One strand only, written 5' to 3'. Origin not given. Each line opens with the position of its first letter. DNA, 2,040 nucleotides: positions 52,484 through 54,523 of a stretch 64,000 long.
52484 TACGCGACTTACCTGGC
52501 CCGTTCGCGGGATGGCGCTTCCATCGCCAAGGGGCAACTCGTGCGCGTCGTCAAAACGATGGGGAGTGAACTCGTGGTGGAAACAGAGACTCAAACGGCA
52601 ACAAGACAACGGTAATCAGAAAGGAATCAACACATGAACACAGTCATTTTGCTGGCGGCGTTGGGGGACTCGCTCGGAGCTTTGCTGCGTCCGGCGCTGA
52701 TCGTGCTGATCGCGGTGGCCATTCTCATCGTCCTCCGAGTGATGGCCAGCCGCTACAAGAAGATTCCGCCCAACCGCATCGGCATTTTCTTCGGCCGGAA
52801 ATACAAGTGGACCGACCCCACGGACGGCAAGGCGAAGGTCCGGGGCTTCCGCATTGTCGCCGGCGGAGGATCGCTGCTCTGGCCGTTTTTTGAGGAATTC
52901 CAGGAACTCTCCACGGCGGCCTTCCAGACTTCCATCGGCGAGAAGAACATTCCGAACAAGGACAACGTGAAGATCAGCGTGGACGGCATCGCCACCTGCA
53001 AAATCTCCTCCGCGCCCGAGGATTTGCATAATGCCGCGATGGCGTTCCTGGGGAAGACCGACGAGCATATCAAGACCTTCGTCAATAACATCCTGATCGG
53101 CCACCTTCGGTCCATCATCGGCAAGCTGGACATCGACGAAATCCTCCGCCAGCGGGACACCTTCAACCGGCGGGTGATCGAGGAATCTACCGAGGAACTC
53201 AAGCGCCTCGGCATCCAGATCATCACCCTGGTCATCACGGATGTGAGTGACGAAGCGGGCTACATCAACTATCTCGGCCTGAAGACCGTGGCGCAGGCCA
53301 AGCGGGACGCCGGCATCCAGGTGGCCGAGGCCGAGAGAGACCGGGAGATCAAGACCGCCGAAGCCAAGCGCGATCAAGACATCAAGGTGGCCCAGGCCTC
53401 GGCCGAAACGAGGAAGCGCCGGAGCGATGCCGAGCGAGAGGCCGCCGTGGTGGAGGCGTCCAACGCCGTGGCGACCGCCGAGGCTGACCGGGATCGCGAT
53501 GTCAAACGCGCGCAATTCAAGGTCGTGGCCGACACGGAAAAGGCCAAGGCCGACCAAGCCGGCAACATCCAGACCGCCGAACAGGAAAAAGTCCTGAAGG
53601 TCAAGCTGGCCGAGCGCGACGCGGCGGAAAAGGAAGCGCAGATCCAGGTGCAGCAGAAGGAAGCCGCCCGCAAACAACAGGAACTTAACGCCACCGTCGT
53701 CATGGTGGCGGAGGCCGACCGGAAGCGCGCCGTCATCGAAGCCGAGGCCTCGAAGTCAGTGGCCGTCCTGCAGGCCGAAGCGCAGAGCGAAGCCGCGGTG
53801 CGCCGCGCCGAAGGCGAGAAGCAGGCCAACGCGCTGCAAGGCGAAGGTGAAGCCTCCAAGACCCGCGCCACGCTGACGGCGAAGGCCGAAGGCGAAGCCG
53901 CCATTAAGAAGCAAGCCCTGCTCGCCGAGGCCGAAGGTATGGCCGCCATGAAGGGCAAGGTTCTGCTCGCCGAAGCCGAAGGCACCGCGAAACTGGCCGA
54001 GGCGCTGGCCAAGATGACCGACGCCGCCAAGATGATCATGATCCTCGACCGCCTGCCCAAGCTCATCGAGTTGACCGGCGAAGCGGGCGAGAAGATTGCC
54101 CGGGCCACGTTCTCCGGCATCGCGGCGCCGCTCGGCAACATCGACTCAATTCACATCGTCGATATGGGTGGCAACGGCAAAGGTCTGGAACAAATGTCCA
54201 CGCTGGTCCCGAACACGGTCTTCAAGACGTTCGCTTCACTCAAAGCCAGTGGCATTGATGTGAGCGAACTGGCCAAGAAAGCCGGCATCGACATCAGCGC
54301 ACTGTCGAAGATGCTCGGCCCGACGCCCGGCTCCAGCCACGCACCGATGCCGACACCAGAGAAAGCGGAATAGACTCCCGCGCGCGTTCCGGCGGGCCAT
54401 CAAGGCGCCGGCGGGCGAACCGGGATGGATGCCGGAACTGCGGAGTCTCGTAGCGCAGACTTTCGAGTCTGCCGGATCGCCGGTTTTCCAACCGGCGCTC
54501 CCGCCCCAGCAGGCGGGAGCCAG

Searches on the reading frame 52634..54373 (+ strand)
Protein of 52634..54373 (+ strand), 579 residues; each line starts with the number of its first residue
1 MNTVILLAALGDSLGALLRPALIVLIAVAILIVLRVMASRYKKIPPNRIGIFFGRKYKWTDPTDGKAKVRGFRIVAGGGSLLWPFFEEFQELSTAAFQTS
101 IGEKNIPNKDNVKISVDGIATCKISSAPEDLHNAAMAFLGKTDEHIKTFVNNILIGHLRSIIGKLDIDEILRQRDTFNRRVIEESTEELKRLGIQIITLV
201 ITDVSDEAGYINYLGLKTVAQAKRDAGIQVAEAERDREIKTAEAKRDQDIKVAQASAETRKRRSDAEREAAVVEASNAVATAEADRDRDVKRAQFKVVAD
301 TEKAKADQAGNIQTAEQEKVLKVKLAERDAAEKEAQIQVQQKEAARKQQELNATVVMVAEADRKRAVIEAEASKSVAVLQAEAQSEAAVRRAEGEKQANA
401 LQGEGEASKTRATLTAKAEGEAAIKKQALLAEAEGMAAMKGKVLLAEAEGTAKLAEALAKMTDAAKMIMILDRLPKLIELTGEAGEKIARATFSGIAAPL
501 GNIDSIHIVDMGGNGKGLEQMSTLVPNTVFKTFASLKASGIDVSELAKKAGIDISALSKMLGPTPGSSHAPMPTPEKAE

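Call 66: search_protein_families(library=pfam, proteins=[window:52634-54373:+], max_evalue=0.0001)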
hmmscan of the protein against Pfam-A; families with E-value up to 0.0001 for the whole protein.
window:52634-54373:+ (579 aa): 1 family
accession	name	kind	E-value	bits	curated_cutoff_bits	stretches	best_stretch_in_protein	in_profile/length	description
PF01145.31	Band_7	-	3.4e-26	92.8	23.6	1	43-234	2-175/176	SPFH domain / Band 7 family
